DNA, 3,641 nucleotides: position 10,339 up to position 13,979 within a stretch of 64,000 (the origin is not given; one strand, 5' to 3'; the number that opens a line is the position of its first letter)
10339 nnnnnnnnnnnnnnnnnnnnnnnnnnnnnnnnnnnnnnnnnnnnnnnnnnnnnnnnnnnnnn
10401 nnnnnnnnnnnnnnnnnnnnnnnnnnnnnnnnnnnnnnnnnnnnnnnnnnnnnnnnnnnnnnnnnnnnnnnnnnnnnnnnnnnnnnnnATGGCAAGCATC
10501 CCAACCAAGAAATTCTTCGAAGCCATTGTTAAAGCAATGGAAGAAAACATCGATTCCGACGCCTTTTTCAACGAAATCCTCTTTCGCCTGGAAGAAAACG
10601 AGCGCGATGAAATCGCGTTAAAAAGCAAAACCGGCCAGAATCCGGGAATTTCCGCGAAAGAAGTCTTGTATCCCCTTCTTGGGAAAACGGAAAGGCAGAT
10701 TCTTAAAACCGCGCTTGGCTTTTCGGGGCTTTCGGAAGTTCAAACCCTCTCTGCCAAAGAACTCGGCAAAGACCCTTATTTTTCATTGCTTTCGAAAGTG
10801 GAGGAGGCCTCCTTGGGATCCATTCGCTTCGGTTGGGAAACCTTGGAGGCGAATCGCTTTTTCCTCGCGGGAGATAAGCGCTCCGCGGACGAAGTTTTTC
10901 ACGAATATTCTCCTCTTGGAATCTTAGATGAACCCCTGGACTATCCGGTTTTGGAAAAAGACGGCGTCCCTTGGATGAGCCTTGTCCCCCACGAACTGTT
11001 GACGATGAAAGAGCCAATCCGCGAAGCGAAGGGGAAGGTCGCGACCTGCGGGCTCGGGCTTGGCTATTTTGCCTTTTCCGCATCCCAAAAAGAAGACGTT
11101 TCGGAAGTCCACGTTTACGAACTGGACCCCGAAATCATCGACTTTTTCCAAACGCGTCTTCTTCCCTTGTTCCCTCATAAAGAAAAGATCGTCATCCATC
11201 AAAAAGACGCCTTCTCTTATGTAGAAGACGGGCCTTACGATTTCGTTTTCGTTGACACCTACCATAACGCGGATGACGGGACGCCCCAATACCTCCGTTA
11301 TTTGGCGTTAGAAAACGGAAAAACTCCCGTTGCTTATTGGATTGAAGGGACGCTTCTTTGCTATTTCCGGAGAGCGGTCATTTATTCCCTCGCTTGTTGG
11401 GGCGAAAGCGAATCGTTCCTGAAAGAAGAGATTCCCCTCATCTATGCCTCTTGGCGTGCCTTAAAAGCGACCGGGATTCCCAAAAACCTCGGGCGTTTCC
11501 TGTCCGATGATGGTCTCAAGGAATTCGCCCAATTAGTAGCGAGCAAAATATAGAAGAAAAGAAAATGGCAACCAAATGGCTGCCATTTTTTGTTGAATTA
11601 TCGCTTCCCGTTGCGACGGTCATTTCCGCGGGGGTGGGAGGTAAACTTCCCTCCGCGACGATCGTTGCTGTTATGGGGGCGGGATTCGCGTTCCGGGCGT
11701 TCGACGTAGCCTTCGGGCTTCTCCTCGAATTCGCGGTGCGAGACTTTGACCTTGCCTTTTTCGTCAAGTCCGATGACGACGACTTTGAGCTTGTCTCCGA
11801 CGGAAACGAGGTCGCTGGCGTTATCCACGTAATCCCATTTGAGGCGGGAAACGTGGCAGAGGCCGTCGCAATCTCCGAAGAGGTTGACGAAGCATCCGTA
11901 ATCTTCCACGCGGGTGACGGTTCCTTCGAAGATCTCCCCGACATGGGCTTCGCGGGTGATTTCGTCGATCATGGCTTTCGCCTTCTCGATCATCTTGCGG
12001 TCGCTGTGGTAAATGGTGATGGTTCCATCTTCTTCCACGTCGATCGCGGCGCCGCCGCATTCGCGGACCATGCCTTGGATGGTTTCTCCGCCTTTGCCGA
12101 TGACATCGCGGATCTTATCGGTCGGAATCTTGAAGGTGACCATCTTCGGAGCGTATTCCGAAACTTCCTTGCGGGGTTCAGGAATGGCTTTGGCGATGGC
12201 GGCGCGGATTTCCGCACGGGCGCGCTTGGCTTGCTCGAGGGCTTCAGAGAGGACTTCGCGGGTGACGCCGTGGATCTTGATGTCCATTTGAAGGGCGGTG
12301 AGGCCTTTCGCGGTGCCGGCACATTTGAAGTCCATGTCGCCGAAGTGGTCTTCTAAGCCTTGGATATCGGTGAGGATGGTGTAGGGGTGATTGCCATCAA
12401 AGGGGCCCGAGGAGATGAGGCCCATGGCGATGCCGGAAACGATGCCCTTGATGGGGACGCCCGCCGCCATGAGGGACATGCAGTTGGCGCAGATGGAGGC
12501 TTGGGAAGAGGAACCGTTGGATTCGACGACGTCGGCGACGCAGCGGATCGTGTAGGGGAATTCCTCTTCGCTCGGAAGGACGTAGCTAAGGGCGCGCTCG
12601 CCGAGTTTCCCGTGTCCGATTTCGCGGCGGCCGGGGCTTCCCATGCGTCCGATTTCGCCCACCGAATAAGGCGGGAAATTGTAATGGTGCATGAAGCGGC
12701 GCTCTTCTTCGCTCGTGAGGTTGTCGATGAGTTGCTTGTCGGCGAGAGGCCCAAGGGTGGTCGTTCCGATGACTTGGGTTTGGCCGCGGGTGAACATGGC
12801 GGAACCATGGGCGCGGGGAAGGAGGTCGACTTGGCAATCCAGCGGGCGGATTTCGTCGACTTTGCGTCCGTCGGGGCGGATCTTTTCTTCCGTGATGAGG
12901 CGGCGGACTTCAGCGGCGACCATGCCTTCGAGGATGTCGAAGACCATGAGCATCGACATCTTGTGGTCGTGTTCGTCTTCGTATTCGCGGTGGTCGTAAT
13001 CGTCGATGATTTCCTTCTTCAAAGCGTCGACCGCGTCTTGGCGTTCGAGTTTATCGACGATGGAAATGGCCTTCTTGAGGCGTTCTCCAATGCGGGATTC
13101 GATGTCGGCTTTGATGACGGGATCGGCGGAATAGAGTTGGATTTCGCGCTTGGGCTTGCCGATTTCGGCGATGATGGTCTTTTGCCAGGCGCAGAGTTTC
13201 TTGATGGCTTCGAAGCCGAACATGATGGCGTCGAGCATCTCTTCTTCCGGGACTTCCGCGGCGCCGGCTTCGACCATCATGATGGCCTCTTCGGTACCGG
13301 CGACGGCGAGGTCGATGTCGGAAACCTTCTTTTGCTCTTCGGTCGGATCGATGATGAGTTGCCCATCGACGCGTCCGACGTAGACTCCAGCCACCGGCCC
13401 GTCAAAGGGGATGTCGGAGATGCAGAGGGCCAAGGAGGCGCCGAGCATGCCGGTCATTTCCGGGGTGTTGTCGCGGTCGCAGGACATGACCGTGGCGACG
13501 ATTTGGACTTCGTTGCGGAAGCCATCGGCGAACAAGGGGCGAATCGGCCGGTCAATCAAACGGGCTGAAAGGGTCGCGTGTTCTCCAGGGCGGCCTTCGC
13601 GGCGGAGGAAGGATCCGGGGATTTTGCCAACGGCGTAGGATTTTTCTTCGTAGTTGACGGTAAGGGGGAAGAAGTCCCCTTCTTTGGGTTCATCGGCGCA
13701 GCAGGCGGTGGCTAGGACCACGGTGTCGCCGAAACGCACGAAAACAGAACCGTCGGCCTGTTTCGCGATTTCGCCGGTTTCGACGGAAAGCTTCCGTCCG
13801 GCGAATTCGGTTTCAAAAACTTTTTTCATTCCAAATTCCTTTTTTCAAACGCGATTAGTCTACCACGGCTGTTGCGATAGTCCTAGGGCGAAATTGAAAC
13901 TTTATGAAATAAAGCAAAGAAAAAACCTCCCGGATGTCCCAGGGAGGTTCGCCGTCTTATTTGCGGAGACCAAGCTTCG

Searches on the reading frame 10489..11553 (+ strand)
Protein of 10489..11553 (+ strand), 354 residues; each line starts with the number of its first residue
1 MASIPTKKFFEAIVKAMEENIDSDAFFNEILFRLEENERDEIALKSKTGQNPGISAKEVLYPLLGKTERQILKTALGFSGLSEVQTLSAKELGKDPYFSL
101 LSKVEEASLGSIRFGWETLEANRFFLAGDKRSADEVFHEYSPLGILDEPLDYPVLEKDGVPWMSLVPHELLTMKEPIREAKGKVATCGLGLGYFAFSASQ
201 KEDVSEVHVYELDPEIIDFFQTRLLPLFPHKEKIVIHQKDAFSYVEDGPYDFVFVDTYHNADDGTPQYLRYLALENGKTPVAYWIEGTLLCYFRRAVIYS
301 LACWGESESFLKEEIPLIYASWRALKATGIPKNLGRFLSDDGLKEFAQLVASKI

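Call 19: find_encoding_contigs(protein=window:10489-11553:+, flank=10000, max_places=2)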
Protein window:10489-11553:+ (354 aa): no gene with exactly this product is on record in the collection.

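Call 21: search_protein_families(library=pfam, proteins=[window:10489-11553:+], max_evalue=0.001)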
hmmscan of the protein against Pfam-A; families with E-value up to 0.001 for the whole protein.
window:10489-11553:+ (354 aa): 0 families

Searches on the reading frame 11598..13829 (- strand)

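Call 53: search_protein_families(library=pfam, proteins=[window:11598-13829:-], max_evalue=0.01)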
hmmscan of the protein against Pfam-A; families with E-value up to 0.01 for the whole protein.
window:11598-13829:- (743 aa): 5 families
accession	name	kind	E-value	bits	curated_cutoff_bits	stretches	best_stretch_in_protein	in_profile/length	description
PF01138.27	RNase_PH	-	7.1e-61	204.8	25.5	2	11-141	2-130/130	3' exoribonuclease family, domain 1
PF03725.20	RNase_PH_C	-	6.7e-24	84.1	20.8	2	144-208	1-67/67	3' exoribonuclease family, domain 2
PF00575.29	S1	-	7.6e-17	61.9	22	1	629-699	3-74/74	S1 RNA binding domain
PF00013.35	KH_1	-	1.1e-11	44.8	21.5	1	564-623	2-66/66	KH domain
PF03726.19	PNPase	-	7.6e-11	42.8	24.6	1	239-323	2-81/81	Polyribonucleotide nucleotidyltransferase, RNA binding domain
